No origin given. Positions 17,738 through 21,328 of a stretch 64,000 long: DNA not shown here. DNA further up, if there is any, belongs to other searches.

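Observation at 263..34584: Four BTAD–NB-ARC–TPR loci in 35 kb, each intact copy immediately followed by a secreted-protein gene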

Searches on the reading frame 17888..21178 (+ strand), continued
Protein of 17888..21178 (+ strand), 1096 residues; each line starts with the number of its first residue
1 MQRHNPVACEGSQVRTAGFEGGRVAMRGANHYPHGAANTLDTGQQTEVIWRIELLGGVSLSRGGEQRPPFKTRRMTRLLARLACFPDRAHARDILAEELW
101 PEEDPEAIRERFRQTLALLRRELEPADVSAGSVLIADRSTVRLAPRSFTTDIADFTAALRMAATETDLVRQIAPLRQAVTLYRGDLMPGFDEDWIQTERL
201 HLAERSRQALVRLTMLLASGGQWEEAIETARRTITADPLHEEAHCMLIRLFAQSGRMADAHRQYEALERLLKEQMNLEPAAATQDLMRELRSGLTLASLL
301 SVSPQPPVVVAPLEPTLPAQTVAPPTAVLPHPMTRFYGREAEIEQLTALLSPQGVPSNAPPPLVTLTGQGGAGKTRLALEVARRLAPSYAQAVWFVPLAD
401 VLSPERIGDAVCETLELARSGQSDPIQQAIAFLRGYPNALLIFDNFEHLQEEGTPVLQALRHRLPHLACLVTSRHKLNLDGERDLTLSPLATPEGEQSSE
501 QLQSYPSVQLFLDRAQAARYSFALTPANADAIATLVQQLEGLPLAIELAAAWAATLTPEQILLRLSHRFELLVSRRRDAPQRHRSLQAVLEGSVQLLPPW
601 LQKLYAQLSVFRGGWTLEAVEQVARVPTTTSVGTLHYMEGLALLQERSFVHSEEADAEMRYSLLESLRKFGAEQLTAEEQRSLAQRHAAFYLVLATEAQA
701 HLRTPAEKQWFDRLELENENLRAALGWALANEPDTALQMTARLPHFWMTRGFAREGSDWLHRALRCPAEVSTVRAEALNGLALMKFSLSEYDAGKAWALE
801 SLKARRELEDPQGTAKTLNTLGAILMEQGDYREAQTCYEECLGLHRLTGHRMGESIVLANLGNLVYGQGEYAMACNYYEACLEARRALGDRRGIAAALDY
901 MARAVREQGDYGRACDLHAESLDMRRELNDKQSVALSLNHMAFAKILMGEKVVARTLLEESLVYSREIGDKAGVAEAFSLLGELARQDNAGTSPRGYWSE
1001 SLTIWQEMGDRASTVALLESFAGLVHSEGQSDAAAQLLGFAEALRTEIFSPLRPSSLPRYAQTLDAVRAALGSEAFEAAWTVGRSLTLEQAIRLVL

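Call 70: search_solved_structures(query=window:17888-21178:+, max_evalue=0.001, show_alignments=1)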
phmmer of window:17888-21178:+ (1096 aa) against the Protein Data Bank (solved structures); distinct sequences matched with E-value up to 0.001: 50.
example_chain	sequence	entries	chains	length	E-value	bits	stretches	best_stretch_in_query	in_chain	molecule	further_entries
9qhb_A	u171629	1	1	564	3.9e-25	91.1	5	815-924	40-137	Engineered tetratricopeptide repeat protein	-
8k60_I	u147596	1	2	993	2.1e-18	68.8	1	50-475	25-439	Regulatory protein AfsR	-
8jke_I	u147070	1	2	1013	7.3e-18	67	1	50-475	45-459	Regulatory protein AfsR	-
9qhc_A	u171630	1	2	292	1.2e-17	66.3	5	810-931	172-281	Engineered tetratricopeptide repeat protein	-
4wng_A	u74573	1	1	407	3.1e-17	64.9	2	805-983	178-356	G-protein-signaling modulator 2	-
3sf4_A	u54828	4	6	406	3.4e-17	64.8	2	805-983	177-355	G-protein-signaling modulator 2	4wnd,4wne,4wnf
6hc2_A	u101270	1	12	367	4.3e-17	64.5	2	805-978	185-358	G-protein-signaling modulator 2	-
5a6c_A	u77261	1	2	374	4.7e-16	61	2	805-973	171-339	G-PROTEIN-SIGNALING MODULATOR 2, AFADIN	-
8bu0_A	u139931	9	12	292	2.9e-14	55.1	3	810-924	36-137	Consensus tetratricopeptide repeat protein | Crystal structure of an 8-repeat consensus TPR superhelix with Zinc. | Monomer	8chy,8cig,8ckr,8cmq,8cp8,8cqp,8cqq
4g2v_A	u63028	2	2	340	3.1e-14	55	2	807-970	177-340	G-protein-signaling modulator 2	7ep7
3ro2_A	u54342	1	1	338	4.4e-14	54.5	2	807-970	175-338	G-protein-signaling modulator 2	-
5a7d_B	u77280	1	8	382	6.8e-13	50.5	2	751-872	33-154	PINS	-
4jhr_A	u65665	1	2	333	1.4e-12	49.5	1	808-971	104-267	G-protein-signaling modulator 2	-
7obi_A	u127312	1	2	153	2e-12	49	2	810-884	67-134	CTPR-rv4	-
4a1s_A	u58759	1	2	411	2.3e-12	48.8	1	751-1019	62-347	PARTNER OF INSCUTEABLE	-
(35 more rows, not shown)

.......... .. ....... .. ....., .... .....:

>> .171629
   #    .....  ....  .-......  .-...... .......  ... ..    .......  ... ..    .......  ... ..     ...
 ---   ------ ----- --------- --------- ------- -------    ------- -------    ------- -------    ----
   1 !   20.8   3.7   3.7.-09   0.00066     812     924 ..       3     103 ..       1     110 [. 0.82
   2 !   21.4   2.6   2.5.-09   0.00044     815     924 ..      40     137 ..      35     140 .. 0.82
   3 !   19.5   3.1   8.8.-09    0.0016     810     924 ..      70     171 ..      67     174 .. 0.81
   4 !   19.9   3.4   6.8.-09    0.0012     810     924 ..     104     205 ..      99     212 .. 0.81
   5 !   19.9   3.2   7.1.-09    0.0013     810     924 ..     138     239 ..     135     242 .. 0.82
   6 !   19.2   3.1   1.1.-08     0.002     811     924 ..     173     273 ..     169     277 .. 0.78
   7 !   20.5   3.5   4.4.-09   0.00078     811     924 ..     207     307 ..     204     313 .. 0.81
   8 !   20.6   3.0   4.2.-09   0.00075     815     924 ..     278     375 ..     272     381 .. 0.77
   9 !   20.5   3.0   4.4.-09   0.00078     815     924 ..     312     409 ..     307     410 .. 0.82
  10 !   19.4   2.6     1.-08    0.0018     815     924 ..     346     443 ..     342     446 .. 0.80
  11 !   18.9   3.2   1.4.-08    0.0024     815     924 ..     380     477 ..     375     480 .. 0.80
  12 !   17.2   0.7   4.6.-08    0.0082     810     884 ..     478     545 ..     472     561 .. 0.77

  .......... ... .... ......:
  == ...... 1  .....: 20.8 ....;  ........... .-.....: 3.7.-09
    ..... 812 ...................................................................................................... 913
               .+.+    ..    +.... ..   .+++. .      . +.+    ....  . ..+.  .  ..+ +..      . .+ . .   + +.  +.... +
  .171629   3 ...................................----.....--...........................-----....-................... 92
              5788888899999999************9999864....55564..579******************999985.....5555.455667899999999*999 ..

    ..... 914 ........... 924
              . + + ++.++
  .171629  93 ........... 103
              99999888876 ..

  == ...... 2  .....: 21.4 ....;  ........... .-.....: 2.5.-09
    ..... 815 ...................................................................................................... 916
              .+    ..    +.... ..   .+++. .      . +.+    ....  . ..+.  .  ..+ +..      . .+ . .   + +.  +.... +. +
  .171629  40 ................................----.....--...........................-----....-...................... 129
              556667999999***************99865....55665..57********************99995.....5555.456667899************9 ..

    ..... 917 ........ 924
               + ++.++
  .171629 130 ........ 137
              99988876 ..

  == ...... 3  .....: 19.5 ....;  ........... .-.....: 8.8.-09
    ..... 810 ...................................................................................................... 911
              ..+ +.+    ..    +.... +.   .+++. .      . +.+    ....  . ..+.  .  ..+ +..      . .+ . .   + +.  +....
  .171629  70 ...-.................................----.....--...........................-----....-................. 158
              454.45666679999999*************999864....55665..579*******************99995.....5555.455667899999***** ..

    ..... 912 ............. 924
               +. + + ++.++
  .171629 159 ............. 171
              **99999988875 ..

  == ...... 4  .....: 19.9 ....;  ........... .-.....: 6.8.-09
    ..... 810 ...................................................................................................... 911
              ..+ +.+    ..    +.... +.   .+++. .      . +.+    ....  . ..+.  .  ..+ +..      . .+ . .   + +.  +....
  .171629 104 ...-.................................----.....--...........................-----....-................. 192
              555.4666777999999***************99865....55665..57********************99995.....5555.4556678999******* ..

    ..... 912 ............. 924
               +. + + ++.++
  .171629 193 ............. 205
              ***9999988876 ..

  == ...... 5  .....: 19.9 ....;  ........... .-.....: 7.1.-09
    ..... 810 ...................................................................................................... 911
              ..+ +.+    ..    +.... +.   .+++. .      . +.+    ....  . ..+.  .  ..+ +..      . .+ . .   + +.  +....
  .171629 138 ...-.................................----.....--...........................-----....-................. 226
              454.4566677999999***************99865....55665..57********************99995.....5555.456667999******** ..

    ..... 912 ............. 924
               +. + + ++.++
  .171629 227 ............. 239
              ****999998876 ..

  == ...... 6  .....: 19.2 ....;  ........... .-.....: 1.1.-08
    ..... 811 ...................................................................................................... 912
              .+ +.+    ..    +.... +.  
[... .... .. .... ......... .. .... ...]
